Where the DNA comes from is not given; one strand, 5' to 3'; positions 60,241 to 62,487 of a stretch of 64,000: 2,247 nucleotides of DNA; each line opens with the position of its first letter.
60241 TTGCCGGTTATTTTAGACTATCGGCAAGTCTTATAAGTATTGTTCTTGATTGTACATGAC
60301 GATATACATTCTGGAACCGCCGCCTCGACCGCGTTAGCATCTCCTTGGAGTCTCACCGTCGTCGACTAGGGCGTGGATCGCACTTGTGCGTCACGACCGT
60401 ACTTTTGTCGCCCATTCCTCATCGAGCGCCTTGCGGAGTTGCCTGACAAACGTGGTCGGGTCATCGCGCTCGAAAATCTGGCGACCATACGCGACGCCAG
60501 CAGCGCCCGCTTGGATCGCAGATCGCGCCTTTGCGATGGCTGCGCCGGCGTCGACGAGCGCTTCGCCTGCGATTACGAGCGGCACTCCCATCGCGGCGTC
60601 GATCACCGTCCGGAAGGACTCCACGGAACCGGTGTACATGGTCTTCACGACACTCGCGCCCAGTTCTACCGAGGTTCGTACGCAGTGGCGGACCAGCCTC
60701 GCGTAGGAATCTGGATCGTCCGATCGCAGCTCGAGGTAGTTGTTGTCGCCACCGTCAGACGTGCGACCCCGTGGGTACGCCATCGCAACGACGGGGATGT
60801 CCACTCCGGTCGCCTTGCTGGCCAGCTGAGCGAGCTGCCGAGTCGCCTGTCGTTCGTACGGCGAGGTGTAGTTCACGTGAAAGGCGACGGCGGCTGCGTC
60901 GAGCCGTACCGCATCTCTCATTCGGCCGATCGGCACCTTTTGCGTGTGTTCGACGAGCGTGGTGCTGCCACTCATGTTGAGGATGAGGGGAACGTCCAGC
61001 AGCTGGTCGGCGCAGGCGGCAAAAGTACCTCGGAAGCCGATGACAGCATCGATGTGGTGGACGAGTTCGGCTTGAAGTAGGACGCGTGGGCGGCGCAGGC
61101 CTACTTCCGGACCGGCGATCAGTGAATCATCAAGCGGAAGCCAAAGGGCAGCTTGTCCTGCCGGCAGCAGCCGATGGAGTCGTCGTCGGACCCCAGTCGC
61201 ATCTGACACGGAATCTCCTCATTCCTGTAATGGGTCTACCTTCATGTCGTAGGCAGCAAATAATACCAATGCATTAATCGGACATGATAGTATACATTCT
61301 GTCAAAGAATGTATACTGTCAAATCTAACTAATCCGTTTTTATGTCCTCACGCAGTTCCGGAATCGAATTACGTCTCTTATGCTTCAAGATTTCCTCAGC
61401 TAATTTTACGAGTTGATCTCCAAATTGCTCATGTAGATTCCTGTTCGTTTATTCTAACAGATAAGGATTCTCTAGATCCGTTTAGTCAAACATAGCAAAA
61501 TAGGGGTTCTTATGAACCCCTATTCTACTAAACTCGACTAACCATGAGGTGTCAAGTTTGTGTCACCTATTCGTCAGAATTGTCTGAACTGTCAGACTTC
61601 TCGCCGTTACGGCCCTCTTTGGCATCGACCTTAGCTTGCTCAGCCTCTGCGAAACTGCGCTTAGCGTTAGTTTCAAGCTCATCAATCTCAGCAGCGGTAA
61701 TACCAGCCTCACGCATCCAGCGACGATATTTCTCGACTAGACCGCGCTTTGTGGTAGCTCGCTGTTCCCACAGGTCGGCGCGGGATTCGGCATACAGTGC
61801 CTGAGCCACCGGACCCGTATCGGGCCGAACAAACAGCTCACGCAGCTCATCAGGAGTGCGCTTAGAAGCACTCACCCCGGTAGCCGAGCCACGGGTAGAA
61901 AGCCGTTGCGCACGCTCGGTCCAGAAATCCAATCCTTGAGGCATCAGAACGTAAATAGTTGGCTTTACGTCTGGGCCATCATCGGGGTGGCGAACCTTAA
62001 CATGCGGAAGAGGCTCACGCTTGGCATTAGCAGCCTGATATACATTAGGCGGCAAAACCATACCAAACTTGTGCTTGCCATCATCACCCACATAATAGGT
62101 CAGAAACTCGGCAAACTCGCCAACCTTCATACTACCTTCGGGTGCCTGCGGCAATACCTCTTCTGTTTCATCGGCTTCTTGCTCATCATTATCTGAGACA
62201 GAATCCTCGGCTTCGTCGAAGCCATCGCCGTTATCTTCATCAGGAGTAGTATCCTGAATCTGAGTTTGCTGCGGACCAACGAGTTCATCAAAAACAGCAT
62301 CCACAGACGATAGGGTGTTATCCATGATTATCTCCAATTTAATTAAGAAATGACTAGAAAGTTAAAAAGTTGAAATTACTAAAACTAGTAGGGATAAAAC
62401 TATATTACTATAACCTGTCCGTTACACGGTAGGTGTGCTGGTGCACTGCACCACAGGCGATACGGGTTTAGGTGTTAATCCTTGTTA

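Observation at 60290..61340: About 0.9 kb GC-rich island (~65% GC) carrying a class-I aldolase gene, flanked by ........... direct repeats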

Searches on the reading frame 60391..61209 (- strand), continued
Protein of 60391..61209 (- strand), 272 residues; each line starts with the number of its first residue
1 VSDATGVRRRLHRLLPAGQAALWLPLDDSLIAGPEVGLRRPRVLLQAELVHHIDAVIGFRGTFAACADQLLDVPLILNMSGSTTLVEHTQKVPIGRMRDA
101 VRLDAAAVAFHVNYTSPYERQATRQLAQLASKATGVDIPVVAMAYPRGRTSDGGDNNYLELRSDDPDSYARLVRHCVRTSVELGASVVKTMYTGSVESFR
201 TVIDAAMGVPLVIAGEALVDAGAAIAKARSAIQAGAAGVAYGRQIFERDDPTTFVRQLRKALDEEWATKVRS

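Call 45: find_related_loci(query=window:60391-61209:-, collection=viral_contigs, flank=5000)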
Query window:60391-61209:- (272 aa) in viral_contigs; peptide patterns used: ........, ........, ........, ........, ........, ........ (x = any residue, [..] = any of these).
9 stretches matched a pattern, but none encodes a relative of the query by tblastn (E <= 1e-3).

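Call 46: search_protein_families(library=phrogs, proteins=[window:60391-61209:-], max_evalue=0.001)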
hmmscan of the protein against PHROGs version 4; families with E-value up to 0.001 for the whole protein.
window:60391-61209:- (272 aa): 0 families

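Call 48: find_related_loci(query=window:60391-61209:-, collection=genome_contigs, flank=3000)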
Query window:60391-61209:- (272 aa) in genome_contigs; peptide patterns used: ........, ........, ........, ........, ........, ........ (x = any residue, [..] = any of these).
336 stretches matched a pattern, but none encodes a relative of the query by tblastn (E <= 1e-3).
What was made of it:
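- Tried and rejected: Single-sequence scans for the aldolase in genome and viral collections found nothing (calls 45, 48).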

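Call 50: find_related_loci(query=A2, collection=viral_contigs, flank=5000)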
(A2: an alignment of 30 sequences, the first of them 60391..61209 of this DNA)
Query A2 (272 aa) in viral_contigs; peptide patterns used: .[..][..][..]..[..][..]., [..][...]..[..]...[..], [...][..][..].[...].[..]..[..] (x = any residue, [..] = any of these).
34 stretches matched a pattern, but none encodes a relative of the query by tblastn (E <= 1e-3).

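Call 51: find_related_loci(query=A2, collection=genome_contigs, flank=2500)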
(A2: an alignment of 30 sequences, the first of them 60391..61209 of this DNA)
Query A2 (272 aa) in genome_contigs; peptide patterns used: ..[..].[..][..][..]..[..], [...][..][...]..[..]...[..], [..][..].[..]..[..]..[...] (x = any residue, [..] = any of these).
464 stretches matched a pattern; 236 encode a relative of the query (tblastn E <= 1e-3); the best 80 are kept; 80 distinct loci.
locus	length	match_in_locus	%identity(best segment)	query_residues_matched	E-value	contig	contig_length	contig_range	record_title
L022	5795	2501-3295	57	1-265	3e-96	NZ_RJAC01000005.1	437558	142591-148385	Actinoplanes solisilvae strain LAM7112 C_Contig5, whole genome shotgun sequence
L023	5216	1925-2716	56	6-269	3e-93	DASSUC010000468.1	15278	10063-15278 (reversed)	MAG TPA_asm: Micromonosporaceae bacterium isolate SMAG_U557 k141_582582, whole genome shotgun sequence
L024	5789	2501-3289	58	3-265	5e-93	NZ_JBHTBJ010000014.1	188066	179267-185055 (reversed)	Paractinoplanes rhizophilus strain CGMCC 4.7133 GCM70025293_9, whole genome shotgun sequence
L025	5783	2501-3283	56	6-266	4e-92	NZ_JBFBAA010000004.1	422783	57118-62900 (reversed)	Actinoplanes sp. NPDC051470 NPDC051470_295_C1.ctg-0004, whole genome shotgun sequence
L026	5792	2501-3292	58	3-265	7e-91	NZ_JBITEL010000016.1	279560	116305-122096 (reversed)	Actinoplanes sp. NPDC051343 NPDC051343_128_F3.ctg-0016, whole genome shotgun sequence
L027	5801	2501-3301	55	6-272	3e-90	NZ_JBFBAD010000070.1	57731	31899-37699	Actinoplanes sp. NPDC051411 NPDC051411_128_G1.ctg-0070, whole genome shotgun sequence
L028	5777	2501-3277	57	6-264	7e-89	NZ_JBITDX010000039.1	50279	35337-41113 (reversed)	Catenuloplanes sp. NPDC051500 NPDC051500_128_C7.ctg-0039, whole genome shotgun sequence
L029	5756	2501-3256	57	15-266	8e-90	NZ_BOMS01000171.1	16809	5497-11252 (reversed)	Actinoplanes palleronii strain NBRC 14916 sequence171, whole genome shotgun sequence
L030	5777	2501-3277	57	6-264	5e-88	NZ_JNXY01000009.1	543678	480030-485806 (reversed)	Catenuloplanes japonicus strain NRRL B-16061 contig9.1, whole genome shotgun sequence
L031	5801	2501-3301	47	1-267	4e-79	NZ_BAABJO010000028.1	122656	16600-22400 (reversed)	Pseudonocardia adelaidensis strain JCM 18302 sequence028, whole genome shotgun sequence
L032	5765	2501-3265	41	2-260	8e-60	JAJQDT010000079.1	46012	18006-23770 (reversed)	MAG: Lachnospiraceae bacterium isolate MI.11_2 NODE_83_length_46012_cov_18.646126, whole genome shotgun sequence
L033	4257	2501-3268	37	5-262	2e-58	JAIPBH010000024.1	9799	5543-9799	MAG: Flavobacteriaceae bacterium isolate Tobar13m-G22 Tobar13m-C6183, whole genome shotgun sequence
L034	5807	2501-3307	42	4-272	8e-58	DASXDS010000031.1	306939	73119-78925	MAG TPA_asm: Rhizomicrobium sp. isolate SMAG_U5092 k141_1762758, whole genome shotgun sequence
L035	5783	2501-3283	36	3-262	1e-56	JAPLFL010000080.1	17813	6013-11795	MAG: Candidatus Kapaibacterium sp. isolate LacPavin_0818_WC55_MAG_34_17 LacPavin_0818_WC55_scaffold_76330, whole genome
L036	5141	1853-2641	35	4-266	9e-56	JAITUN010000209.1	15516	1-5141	MAG: Bacteroidales bacterium isolate Spi319_bin22 k119_332451, whole genome shotgun sequence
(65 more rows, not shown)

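Call 65: predict_structure(alignment_id=A2)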
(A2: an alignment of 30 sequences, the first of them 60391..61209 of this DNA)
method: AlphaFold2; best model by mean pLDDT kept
length: 272 residues; sequences in the alignment: 30
mean_pLDDT: 93.8   pTM: 0.93
mean pLDDT of the five models: 93.8, 93.5, 93.3, 92.0, 92.0
residues with pLDDT >= 90: 235; 70-90: 33; 50-70: 2; < 50: 2
segments of 3 or more residues with pLDDT < 50: none
pLDDT, mean of each block of 10 residues (from residue 1): 76 95 92 79 91 96 94 97 80 95 97 97 98 96 96 91 96 98 98 97 98 96 98 98 93 97 95 82
secondary structure, 60 per line:
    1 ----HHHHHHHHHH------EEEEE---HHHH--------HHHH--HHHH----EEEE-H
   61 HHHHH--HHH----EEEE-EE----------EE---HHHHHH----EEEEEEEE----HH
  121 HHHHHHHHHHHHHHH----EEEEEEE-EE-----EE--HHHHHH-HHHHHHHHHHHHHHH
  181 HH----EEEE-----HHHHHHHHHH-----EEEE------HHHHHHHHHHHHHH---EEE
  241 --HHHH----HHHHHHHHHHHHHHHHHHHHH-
elements in order: H5-14 E21-25 H29-32 H41-44 H47-50 E55-58 H60-65 E75-78 H97-102 E107-114 H119-135 E140-146 H159-164 H166-182 E187-190 H196-205 E211-214 H221-234 E238-240 H243-246 H251-271
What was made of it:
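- On Class I (Schiff-base) aldolase, DhnA/FbaB-ADH synthase-LsrF group: The AF2 model has pLDDT 93.8 and pTM 0.93 (call 65).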

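Call 69: fold_search(model_id=the predicted structure, library=pdb)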
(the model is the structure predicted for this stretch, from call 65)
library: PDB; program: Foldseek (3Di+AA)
matches with E <= 10: 1899; with E <= 0.001: 809
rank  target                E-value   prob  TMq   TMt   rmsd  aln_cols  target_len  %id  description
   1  2qjg_D                6.9e-22  1.00  0.81  0.83   4.6       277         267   31  M. jannaschii ADH synthase complexed with F1,6P (released 2007-10-30)
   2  2qjg_F                9.7e-22  1.00  0.81  0.84   4.8       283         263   30  M. jannaschii ADH synthase complexed with F1,6P (released 2007-10-30)
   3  2qjg_T                1.3e-21  1.00  0.83  0.84   4.7       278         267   31  M. jannaschii ADH synthase complexed with F1,6P (released 2007-10-30)
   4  2qjg_P                1.4e-21  1.00  0.83  0.84   3.5       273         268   31  M. jannaschii ADH synthase complexed with F1,6P (released 2007-10-30)
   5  2qjg_B                1.4e-21  1.00  0.81  0.82   4.8       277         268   31  M. jannaschii ADH synthase complexed with F1,6P (released 2007-10-30)
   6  2qjg_R                1.5e-21  1.00  0.83  0.84   3.6       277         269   30  M. jannaschii ADH synthase complexed with F1,6P (released 2007-10-30)
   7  2qjg_L                1.5e-21  1.00  0.83  0.83   4.6       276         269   31  M. jannaschii ADH synthase complexed with F1,6P (released 2007-10-30)
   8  2qjg_A                1.5e-21  1.00  0.80  0.80   5.1       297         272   29  M. jannaschii ADH synthase complexed with F1,6P (released 2007-10-30)
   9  2qjg_H                1.5e-21  1.00  0.83  0.84   3.4       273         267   30  M. jannaschii ADH synthase complexed with F1,6P (released 2007-10-30)
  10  2qjg_K                1.6e-21  1.00  0.82  0.83   4.7       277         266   31  M. jannaschii ADH synthase complexed with F1,6P (released 2007-10-30)
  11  2qji_A                1.8e-21  1.00  0.83  0.83   4.7       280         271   31  M. jannaschii ADH synthase complexed with dihydroxyacetone phosphate and glycerol (released 2007-10-30)
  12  2qjg_E                1.9e-21  1.00  0.83  0.84   4.4       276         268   31  M. jannaschii ADH synthase complexed with F1,6P (released 2007-10-30)
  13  2qjg_N                2.1e-21  1.00  0.81  0.83   3.9       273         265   31  M. jannaschii ADH synthase complexed with F1,6P (released 2007-10-30)
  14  2qjg_O                2.1e-21  1.00  0.81  0.83   4.7       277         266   31  M. jannaschii ADH synthase complexed with F1,6P (released 2007-10-30)
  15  2qjg_C                2.1e-21  1.00  0.81  0.84   4.8       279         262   30  M. jannaschii ADH synthase complexed with F1,6P (released 2007-10-30)
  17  2qjg_J                2.6e-21  1.00  0.82  0.83   4.6       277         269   31  M. jannaschii ADH synthase complexed with F1,6P (released 2007-10-30)
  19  2qjg_M                3.3e-21  1.00  0.83  0.85   3.3       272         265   31  M. jannaschii ADH synthase complexed with F1,6P (released 2007-10-30)
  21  2qjg_I                3.3e-21  1.00  0.81  0.83   4.8       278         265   31  M. jannaschii ADH synthase complexed with F1,6P (released 2007-10-30)
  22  2qjg_S                6.2e-21  1.00  0.81  0.83   4.5       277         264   31  M. jannaschii ADH synthase complexed with F1,6P (released 2007-10-30)
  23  4p2v_F                1.6e-18  1.00  0.80  0.77   4.7       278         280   25  Structure of the AI-2 processing enzyme LsrF in complex with the product of the LsrG reaction P-HPD (released 2014-09-17)
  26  1ok6_A                1.3e-17  1.00  0.80  0.85   2.8       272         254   24  Orthorhombic crystal form of an Archaeal fructose 1,6-bisphosphate aldolase (released 2003-09-04)
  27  1ok6_B                1.6e-17  1.00  0.80  0.86   2.8       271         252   24  Orthorhombic crystal form of an Archaeal fructose 1,6-bisphosphate aldolase (released 2003-09-04)
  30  4p2v_A                3.8e-17  1.00  0.80  0.77   4.8       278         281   25  Structure of the AI-2 processing enzyme LsrF in complex with the product of the LsrG reaction P-HPD (released 2014-09-17)
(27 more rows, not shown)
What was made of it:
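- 60391..61209 (-): Class I (Schiff-base) aldolase, 272 aa, of the DhnA / ADH-synthase / LsrF superfamily. The gene is intact. The AF2 model has pLDDT 93.8 and TM 0.83 to 2qjg (calls 65, 69).
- On Class I (Schiff-base) aldolase, DhnA/FbaB-ADH synthase-LsrF group: Foldseek gives TM 0.80-0.83 to 2qjg, 4p2v and 1ok6, with E down to 7e-22 (call 69).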

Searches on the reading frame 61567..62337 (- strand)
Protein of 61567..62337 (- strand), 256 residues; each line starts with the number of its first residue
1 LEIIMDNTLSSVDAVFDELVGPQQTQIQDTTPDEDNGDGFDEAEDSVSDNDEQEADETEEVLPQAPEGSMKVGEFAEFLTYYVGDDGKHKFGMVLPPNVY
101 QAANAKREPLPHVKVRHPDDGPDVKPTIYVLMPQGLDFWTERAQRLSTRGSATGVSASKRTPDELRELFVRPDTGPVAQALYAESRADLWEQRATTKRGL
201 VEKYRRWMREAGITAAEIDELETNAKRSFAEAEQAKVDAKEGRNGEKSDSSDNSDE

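Call 4: search_protein_families(library=pfam, proteins=[window:61567-62337:-], max_evalue=0.01)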
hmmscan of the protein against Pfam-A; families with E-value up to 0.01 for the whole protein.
window:61567-62337:- (256 aa): 0 families

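Call 19: search_protein_families(library=phrogs, proteins=[window:61567-62337:-], max_evalue=0.00001)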
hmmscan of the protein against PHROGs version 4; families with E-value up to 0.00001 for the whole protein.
window:61567-62337:- (256 aa): 0 families

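Call 23: find_homologous_proteins(query=window:61567-62337:-)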
Query window:61567-62337:- (256 aa): 2 proteins with E <= 0.001 among 889 candidates.
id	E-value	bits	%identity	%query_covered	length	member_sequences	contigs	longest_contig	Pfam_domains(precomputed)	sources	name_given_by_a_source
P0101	2.9e-162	556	100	98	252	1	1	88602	-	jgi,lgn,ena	-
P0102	2.2e-45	173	47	76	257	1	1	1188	-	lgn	-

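Call 24: find_encoding_contigs(protein=P0101, flank=8000, max_places=10)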
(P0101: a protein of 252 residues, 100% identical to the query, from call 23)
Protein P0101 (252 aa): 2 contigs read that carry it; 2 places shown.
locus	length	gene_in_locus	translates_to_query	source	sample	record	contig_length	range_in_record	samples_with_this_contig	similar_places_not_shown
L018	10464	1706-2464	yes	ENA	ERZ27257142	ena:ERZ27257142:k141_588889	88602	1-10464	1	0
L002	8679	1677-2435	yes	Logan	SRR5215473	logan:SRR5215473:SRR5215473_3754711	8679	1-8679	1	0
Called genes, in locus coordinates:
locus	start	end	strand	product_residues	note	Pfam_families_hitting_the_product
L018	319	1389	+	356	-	-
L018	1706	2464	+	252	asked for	-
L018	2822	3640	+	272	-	PF01791:DeoC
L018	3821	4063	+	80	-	-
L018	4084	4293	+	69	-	-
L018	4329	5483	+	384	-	-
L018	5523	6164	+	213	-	PF09414:RNA_ligase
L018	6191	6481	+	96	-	-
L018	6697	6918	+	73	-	-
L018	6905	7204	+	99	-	-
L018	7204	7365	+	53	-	-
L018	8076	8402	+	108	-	-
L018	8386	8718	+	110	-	-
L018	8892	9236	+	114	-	-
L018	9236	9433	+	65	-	-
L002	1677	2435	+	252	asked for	-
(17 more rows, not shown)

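Call 25: find_encoding_contigs(protein=P0102, flank=5000)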
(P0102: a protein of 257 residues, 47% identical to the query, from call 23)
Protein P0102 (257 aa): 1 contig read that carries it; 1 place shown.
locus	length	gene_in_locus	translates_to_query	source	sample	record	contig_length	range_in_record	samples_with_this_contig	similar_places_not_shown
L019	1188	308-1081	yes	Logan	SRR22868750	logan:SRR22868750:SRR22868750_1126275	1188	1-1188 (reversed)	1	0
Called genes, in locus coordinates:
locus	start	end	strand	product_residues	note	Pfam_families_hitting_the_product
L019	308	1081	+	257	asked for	-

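Call 26: find_related_loci(query=window:61567-62337:-, collection=metagenome_contigs, flank=8000)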
Query window:61567-62337:- (256 aa) in metagenome_contigs; peptide patterns used: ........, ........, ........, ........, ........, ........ (x = any residue, [..] = any of these).
134 stretches matched a pattern, but none encodes a relative of the query by tblastn (E <= 1e-3).
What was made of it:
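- Tried and rejected: A JGI metagenome scan with p256 found nothing (call 26).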
